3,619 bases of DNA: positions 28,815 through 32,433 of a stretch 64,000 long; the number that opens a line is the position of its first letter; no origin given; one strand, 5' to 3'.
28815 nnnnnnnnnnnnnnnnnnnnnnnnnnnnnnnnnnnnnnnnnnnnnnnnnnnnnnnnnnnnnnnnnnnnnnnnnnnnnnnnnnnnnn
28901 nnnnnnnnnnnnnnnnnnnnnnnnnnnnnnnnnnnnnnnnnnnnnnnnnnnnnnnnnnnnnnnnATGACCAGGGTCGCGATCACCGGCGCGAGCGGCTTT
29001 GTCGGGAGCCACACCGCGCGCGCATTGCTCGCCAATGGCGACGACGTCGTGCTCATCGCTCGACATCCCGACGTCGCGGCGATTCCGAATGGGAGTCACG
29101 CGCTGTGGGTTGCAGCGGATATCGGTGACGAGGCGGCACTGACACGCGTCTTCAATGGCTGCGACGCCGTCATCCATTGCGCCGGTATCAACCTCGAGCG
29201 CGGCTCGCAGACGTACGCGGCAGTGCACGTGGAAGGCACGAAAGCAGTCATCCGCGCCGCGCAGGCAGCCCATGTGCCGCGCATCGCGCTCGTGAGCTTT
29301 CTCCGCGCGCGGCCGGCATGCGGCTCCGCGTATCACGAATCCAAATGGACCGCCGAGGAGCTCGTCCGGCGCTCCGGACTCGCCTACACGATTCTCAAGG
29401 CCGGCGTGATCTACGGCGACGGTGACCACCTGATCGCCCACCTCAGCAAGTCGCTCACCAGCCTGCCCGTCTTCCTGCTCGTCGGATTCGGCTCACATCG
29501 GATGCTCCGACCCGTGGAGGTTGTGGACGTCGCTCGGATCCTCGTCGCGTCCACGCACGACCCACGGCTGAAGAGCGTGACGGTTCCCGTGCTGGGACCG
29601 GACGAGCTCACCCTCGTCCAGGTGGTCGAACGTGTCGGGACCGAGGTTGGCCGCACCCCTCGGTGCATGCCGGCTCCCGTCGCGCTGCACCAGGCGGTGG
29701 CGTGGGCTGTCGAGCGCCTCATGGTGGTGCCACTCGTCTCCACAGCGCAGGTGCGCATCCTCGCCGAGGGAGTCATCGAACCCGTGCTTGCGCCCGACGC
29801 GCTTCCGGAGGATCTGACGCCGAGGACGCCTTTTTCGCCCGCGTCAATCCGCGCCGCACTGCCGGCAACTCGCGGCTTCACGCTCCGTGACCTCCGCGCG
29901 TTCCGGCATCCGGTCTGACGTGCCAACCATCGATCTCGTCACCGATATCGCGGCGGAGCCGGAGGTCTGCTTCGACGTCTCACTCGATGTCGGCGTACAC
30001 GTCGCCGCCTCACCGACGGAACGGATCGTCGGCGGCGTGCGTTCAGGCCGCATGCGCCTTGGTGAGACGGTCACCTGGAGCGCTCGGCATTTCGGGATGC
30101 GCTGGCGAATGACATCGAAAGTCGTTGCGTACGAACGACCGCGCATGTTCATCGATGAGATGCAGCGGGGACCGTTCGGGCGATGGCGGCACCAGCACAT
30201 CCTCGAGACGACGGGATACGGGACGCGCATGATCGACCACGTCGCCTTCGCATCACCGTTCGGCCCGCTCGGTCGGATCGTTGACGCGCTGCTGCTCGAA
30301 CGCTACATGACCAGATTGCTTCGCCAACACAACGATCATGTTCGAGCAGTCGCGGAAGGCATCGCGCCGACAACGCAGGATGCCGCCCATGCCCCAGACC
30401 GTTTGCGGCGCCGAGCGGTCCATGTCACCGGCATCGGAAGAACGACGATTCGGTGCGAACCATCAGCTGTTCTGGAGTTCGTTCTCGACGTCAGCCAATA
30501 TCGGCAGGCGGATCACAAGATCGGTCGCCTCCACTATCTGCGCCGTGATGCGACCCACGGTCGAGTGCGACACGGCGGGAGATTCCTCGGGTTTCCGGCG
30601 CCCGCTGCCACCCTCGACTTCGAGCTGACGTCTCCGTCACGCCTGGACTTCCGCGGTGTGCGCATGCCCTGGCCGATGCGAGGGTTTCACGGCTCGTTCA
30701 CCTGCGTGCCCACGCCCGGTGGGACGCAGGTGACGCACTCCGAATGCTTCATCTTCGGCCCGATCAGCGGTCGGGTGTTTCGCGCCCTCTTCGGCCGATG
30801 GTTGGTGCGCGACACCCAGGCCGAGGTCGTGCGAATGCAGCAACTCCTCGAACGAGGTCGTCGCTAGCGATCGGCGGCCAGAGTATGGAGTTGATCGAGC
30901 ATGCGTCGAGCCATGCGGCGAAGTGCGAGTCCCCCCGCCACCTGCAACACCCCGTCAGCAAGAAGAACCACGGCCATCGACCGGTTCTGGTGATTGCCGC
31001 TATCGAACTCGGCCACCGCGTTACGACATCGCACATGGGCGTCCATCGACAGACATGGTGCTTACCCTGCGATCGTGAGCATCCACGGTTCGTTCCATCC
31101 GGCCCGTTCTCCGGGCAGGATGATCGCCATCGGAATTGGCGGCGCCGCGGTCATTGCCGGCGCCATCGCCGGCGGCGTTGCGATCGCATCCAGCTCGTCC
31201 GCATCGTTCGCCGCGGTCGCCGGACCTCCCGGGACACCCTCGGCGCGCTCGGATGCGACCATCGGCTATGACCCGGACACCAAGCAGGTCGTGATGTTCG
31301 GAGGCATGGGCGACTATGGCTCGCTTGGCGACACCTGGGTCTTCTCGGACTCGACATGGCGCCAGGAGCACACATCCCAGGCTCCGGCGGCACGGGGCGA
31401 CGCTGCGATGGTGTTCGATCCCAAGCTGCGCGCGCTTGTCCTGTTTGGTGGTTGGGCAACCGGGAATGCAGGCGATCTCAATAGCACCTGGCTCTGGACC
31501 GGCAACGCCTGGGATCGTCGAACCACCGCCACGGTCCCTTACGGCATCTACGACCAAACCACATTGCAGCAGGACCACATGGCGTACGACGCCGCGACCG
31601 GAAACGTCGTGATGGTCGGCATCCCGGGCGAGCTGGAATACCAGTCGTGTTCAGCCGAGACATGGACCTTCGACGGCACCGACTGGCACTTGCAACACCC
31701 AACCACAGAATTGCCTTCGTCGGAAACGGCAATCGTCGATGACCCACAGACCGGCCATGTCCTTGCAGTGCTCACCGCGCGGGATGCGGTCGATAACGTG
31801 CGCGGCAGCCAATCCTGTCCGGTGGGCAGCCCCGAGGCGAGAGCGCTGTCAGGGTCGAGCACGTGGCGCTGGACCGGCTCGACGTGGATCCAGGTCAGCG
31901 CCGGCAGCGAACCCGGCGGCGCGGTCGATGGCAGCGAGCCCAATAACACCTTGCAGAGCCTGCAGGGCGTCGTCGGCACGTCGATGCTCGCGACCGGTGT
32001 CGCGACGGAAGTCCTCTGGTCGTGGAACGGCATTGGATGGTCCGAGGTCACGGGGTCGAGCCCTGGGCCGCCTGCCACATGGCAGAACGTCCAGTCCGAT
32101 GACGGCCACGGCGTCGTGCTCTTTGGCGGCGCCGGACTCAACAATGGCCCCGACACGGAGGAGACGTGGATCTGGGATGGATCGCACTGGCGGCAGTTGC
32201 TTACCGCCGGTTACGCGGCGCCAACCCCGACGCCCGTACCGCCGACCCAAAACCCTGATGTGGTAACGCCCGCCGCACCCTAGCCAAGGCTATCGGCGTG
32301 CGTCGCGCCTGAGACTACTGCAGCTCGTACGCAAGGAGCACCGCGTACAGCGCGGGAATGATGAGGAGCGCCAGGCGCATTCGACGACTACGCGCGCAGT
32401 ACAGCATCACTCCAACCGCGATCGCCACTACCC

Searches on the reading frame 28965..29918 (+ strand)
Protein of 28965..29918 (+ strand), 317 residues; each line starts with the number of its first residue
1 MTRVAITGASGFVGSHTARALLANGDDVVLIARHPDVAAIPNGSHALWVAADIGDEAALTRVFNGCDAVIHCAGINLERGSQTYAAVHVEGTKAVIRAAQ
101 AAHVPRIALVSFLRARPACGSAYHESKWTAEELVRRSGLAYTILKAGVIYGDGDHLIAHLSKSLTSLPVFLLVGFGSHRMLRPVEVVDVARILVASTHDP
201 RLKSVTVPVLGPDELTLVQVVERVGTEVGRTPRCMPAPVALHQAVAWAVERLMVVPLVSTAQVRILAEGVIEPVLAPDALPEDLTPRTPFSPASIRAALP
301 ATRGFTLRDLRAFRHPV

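Call 97: search_protein_families(library=pfam, proteins=[window:28965-29918:+], max_evalue=0.001)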
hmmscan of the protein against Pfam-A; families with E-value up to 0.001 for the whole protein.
window:28965-29918:+ (317 aa): 10 families
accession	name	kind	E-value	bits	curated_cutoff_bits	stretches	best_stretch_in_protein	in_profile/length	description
PF13460.12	NAD_binding_10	-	1.7e-23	83.8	27.2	1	8-153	1-150/184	NAD(P)H-binding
PF01370.27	Epimerase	-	2.6e-19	70.1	20.9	1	4-195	1-223/240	NAD dependent epimerase/dehydratase family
PF01073.25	3Beta_HSD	-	2.3e-13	50.3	22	1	5-111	1-115/280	3-beta hydroxysteroid dehydrogenase/isomerase family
PF05368.20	NmrA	-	3.4e-12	47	27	1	3-242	4-248/298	NmrA-like family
PF07993.18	NAD_binding_4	-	1.3e-10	41.3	20.1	0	56-110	79-135/258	Male sterility protein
PF04321.23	RmlD_sub_bind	-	3.9e-09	36.4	27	1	3-105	2-95/287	RmlD substrate binding domain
PF16363.11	GDP_Man_Dehyd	-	7.5e-08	32.6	27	1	6-101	2-115/332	GDP-mannose 4,6 dehydratase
PF03435.24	Sacchrp_dh_NADP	-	9.4e-06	26.4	25.1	1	4-77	1-80/129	Saccharopine dehydrogenase NADP binding domain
PF00106.31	adh_short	-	3e-05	24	26.6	1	4-85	3-94/195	short chain dehydrogenase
PF02719.21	Polysacc_synt_2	-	0.00026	20.7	20.2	1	4-131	1-146/293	Polysaccharide biosynthesis protein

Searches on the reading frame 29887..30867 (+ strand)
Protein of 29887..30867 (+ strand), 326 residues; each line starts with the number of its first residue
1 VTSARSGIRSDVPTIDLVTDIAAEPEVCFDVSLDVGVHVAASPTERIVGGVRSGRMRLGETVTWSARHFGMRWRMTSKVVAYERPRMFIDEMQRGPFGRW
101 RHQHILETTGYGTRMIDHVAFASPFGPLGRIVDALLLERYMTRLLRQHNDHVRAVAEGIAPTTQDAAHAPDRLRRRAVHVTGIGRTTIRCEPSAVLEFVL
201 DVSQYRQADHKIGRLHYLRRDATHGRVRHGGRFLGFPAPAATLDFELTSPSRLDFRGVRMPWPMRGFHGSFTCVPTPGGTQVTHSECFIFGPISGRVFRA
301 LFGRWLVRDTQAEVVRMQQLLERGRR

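Call 97: search_protein_families(library=pfam, proteins=[window:29887-30867:+], max_evalue=0.001)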
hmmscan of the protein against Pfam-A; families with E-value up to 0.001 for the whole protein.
window:29887-30867:+ (326 aa): 1 family
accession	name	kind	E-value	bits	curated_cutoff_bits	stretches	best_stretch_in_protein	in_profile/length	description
PF10604.15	Polyketide_cyc2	-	6.9e-21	75.5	27.4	2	186-322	8-142/142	Polyketide cyclase / dehydrase and lipid transport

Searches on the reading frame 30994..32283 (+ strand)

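Call 10: search_protein_families(library=pfam, proteins=[window:30994-32283:+], max_evalue=0.001)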
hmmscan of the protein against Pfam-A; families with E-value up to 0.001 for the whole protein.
window:30994-32283:+ (429 aa): 3 families
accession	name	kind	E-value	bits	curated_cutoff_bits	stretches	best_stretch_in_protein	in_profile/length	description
PF24681.1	Kelch_KLHDC2_KLHL20_DRC7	-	2.9e-09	37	50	1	81-231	47-191/221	KLHDC2/KLHL20/DRC7 Kelch-repeats domain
PF24981.1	Beta-prop_ATRN-LZTR1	-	4.6e-06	26.5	50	0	117-236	22-140/289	Attractin/LZTR1 beta-propeller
PF13418.12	Kelch_4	-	1.2e-05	25.6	21.6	0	84-124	1-43/49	Galactose oxidase, central domain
